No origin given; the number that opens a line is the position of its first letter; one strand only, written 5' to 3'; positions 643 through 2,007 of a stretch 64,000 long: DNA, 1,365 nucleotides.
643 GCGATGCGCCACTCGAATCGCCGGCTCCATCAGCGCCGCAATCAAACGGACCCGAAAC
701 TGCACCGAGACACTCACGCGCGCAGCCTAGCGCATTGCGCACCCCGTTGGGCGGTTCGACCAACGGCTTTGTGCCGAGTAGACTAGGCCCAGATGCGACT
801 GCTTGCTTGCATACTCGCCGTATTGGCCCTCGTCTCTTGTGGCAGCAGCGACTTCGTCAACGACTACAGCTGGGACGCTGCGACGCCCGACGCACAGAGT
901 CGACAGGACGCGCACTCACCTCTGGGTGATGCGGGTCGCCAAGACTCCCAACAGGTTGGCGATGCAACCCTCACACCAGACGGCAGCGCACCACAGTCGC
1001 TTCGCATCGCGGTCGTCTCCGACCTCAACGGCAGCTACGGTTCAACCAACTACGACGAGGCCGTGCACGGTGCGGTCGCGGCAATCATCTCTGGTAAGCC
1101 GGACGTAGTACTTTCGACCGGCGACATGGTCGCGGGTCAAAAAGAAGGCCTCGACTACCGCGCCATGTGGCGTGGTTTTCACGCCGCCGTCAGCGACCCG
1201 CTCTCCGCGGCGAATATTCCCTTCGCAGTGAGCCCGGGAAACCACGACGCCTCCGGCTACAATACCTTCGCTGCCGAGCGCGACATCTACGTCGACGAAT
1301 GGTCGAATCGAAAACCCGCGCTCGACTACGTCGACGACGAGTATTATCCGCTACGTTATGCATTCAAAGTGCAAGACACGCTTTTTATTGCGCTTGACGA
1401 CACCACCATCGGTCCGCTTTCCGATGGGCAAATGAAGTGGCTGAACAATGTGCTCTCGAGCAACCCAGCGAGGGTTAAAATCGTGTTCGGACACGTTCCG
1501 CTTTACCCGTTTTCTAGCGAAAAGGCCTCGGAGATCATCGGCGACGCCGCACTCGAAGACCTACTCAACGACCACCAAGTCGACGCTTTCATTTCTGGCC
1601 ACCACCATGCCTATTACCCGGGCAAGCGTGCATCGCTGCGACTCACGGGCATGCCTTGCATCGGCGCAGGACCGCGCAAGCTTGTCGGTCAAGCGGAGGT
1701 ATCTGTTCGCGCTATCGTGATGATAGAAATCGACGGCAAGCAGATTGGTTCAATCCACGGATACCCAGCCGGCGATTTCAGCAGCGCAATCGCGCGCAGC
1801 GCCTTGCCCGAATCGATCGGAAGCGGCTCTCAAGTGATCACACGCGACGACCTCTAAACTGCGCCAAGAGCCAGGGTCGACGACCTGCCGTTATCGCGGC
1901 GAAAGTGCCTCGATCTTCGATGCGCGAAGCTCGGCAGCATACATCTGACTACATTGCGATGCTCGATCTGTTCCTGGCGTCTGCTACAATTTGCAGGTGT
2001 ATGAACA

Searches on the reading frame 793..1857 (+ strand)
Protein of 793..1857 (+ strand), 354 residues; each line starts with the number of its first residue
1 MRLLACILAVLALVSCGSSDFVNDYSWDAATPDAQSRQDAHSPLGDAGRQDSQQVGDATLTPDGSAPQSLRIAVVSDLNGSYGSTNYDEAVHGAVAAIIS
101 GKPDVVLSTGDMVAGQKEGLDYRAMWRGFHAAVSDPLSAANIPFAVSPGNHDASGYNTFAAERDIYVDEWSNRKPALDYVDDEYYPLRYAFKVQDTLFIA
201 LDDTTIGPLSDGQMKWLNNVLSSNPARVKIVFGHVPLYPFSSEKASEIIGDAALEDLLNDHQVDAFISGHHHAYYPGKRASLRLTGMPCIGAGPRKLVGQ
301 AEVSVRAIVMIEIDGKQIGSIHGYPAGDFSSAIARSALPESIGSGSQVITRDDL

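Call 57: search_protein_families(library=pfam, proteins=[window:793-1857:+], max_evalue=0.00001)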
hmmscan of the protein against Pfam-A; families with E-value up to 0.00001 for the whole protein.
window:793-1857:+ (354 aa): 1 family
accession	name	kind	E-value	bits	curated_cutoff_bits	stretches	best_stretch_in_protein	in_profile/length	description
PF00149.33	Metallophos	-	3.6e-20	73.6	21.5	1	70-274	1-191/191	Calcineurin-like phosphoesterase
